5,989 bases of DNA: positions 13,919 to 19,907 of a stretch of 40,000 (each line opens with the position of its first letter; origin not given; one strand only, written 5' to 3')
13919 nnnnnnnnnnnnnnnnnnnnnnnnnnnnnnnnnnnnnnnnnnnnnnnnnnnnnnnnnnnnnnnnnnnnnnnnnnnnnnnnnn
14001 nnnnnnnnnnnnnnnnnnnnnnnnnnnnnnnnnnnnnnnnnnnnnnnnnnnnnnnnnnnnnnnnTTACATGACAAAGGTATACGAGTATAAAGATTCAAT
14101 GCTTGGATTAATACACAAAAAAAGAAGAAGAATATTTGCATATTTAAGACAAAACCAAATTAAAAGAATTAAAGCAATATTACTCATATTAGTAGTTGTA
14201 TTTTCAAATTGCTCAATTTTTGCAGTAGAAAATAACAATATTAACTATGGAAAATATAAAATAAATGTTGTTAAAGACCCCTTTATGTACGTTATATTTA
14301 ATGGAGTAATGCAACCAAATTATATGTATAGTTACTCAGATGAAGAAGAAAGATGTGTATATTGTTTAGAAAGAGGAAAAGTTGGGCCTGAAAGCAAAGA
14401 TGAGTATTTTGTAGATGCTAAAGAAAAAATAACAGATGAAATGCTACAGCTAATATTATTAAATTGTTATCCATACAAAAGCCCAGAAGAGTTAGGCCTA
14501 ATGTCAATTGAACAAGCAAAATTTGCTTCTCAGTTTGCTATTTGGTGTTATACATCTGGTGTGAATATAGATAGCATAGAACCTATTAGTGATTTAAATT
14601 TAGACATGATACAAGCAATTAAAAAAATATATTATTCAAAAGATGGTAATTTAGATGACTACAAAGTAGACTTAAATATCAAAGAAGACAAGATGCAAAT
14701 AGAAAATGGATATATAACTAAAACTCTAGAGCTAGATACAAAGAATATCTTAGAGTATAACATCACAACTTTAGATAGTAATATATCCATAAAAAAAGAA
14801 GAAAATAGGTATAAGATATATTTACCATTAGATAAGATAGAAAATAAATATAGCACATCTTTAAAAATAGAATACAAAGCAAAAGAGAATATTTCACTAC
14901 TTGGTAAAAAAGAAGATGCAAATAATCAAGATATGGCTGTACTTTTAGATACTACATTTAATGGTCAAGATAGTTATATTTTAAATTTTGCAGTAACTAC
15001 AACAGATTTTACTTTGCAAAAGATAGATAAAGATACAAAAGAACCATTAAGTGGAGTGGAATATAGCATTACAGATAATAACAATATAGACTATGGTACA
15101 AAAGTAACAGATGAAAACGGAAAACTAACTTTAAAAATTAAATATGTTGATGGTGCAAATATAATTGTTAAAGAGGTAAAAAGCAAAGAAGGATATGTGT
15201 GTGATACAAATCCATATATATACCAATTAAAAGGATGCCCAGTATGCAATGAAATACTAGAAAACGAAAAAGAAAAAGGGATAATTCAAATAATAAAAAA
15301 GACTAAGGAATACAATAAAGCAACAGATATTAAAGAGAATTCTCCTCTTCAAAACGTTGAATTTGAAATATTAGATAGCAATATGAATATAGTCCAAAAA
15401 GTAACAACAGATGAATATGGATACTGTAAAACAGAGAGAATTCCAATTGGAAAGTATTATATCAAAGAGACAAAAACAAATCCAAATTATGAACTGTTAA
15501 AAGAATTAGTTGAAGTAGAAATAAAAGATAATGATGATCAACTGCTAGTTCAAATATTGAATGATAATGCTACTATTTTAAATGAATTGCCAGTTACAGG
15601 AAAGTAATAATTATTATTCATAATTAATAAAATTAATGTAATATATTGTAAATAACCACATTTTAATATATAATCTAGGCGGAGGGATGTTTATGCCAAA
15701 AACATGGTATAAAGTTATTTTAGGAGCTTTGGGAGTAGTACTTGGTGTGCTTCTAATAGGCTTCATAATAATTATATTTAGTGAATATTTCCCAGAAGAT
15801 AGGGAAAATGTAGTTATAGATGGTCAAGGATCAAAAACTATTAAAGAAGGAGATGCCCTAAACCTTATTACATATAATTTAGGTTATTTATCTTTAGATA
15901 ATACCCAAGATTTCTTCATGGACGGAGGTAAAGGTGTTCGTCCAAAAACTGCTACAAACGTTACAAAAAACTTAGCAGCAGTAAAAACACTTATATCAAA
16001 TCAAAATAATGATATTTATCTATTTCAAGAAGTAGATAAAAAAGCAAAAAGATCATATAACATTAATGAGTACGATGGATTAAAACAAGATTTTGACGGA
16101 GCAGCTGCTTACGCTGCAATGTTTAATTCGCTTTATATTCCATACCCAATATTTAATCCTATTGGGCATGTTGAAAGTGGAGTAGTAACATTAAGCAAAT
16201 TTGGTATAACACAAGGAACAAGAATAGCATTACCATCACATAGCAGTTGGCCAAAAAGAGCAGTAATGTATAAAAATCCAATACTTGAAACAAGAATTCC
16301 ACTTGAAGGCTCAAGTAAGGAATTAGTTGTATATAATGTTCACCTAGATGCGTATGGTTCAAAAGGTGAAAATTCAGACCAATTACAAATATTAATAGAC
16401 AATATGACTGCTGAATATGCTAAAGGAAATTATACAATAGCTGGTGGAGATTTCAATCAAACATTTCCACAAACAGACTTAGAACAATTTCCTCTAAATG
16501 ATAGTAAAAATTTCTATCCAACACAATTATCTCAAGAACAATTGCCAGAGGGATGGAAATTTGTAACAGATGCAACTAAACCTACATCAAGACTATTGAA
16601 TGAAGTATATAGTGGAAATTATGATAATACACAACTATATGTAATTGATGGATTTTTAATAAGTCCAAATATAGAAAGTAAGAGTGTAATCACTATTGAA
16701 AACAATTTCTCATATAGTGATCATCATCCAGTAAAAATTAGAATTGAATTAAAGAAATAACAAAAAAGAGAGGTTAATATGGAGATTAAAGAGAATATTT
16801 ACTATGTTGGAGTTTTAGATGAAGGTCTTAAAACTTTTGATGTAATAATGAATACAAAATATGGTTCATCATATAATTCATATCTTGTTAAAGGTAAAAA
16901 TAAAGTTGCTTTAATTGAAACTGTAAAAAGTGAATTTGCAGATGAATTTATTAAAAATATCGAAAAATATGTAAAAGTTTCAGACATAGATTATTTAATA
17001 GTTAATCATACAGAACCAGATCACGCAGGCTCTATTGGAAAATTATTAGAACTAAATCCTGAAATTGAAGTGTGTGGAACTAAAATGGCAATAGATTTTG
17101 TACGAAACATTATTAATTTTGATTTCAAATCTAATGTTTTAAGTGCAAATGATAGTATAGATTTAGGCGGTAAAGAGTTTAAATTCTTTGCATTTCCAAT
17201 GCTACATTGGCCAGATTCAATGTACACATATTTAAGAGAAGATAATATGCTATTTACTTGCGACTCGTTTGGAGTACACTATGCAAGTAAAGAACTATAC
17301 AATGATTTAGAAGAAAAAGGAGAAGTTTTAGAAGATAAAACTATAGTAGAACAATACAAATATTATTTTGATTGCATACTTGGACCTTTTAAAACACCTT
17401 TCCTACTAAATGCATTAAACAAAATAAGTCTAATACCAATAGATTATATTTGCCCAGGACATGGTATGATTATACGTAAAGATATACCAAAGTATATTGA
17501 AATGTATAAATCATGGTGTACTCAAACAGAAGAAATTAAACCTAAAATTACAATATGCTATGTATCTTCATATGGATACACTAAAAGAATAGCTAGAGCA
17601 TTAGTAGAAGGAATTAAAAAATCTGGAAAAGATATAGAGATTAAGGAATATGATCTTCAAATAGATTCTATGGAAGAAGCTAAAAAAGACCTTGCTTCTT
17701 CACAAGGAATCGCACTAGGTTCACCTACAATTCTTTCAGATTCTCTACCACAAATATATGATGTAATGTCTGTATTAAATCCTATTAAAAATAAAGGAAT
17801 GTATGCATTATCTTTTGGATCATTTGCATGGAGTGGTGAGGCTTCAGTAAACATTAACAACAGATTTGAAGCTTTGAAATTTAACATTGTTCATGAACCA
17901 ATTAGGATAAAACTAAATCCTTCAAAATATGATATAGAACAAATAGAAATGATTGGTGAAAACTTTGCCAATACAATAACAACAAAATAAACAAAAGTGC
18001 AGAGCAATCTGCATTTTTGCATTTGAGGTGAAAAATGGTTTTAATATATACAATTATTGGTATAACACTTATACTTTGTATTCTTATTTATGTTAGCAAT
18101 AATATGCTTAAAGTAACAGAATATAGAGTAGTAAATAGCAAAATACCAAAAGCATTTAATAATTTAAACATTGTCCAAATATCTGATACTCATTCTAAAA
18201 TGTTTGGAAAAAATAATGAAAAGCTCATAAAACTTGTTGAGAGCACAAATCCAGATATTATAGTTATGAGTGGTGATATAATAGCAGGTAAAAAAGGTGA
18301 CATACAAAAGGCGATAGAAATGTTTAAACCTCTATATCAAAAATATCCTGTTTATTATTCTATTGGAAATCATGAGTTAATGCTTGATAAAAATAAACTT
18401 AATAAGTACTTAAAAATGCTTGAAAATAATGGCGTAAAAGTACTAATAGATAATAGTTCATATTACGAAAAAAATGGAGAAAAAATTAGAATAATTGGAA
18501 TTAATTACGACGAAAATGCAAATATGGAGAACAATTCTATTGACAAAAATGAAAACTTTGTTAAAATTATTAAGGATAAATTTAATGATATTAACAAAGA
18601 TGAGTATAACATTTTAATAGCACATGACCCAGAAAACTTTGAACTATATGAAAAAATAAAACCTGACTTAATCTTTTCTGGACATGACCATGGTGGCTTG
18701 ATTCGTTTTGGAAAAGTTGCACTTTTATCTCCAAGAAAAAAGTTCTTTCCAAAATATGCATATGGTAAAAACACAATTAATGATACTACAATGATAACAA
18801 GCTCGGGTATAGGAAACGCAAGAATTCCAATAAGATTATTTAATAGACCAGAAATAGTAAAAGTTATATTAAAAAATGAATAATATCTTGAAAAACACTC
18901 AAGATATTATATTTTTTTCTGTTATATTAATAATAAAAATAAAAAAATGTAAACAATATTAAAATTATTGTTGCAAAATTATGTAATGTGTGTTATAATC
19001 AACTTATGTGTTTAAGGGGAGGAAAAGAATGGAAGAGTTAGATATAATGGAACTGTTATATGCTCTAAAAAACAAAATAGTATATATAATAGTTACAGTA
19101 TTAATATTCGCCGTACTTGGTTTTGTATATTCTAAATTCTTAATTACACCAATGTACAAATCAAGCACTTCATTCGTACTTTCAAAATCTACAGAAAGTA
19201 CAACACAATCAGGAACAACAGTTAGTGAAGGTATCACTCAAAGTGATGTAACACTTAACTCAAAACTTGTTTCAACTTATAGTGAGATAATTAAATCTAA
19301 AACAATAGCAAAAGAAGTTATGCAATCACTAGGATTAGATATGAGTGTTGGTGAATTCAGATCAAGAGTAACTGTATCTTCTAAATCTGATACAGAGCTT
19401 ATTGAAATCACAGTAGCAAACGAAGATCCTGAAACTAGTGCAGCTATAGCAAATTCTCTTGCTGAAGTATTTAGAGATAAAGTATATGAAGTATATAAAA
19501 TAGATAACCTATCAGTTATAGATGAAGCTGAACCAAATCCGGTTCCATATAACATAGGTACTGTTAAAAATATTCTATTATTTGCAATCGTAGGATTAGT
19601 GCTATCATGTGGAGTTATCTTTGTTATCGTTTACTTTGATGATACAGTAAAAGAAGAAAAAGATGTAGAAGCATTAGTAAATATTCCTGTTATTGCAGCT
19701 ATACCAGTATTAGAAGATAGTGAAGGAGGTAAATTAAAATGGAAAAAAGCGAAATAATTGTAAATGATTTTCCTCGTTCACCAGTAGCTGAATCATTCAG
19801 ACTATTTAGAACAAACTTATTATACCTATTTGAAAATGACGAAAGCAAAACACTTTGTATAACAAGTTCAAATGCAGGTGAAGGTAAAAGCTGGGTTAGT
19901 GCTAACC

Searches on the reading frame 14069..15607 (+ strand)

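Call 31: search_protein_families(library=pfam, proteins=[window:14069-15607:+], max_evalue=0.001)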
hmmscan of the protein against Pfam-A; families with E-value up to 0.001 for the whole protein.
window:14069-15607:+ (512 aa): 5 families
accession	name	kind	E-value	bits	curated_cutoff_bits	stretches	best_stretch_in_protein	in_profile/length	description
PF17802.7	SpaA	-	1.4e-27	96.1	23.1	2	419-498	8-89/91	Prealbumin-like fold domain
PF08341.16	TED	-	4.2e-13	50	22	1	97-188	2-97/102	Thioester domain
PF11974.14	bMG3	-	1.8e-06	28.3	34.9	0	418-456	19-57/103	Bacterial alpha-2-macroglobulin MG3 domain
PF10577.15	FAM171A1-2-B_N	-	0.00035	20.4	31.2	1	317-383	6-69/254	FAM171A1/A2/B, N-terminal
PF17210.9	SdrD_B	-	0.00096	19.8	29.7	0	420-472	18-68/112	SdrD B-like domain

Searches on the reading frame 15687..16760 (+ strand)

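Call 31: search_protein_families(library=pfam, proteins=[window:15687-16760:+], max_evalue=0.001)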
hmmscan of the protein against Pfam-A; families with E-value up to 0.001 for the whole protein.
window:15687-16760:+ (357 aa): 1 family
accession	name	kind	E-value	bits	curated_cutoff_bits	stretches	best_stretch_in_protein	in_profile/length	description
PF03372.29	Exo_endo_phos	-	4.5e-08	33.5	24.5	1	62-346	2-225/225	Endonuclease/Exonuclease/phosphatase family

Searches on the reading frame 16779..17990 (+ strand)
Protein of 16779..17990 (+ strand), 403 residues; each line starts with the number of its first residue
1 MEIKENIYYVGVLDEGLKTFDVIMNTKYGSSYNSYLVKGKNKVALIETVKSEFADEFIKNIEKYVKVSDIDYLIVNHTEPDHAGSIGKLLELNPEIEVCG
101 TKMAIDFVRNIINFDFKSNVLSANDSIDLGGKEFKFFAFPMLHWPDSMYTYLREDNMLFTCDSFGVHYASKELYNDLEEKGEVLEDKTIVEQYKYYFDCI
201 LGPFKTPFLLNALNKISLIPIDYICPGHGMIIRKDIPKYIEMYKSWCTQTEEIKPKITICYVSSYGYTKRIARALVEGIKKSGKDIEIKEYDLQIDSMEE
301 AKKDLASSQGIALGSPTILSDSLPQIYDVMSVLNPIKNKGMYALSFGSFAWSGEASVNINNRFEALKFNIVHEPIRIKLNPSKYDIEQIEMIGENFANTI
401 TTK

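Call 31: search_protein_families(library=pfam, proteins=[window:16779-17990:+], max_evalue=0.001)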
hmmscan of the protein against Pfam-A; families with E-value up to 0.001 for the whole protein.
window:16779-17990:+ (403 aa): 3 families
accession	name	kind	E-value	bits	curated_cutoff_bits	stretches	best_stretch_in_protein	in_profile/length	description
PF19583.5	ODP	-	9.3e-20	71.8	27.2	1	32-229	3-194/194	ODP family beta lactamase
PF00753.33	Lactamase_B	-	4.4e-10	40.3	22.7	1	31-228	5-196/196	Metallo-beta-lactamase superfamily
PF00258.30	Flavodoxin_1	-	5e-09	36.9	25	1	259-388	1-138/143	Flavodoxin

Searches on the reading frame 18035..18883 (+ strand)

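Call 31: search_protein_families(library=pfam, proteins=[window:18035-18883:+], max_evalue=0.001)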
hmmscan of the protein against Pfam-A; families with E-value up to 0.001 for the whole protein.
window:18035-18883:+ (282 aa): 2 families
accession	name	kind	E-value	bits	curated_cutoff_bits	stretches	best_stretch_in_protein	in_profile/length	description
PF00149.33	Metallophos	-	4.8e-17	63.5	21.5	1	45-220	2-190/191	Calcineurin-like phosphoesterase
PF12850.12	Metallophos_2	-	3.6e-06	27.5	27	1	45-219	2-117/154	Calcineurin-like phosphoesterase superfamily domain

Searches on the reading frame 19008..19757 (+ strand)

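Call 31: search_protein_families(library=pfam, proteins=[window:19008-19757:+], max_evalue=0.001)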
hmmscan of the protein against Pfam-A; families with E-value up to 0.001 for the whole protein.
window:19008-19757:+ (249 aa): 1 family
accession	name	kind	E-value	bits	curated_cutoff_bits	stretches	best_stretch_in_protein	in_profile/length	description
PF02706.20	Wzz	-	2.4e-16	60.2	25.5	1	9-108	1-91/91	Chain length determinant protein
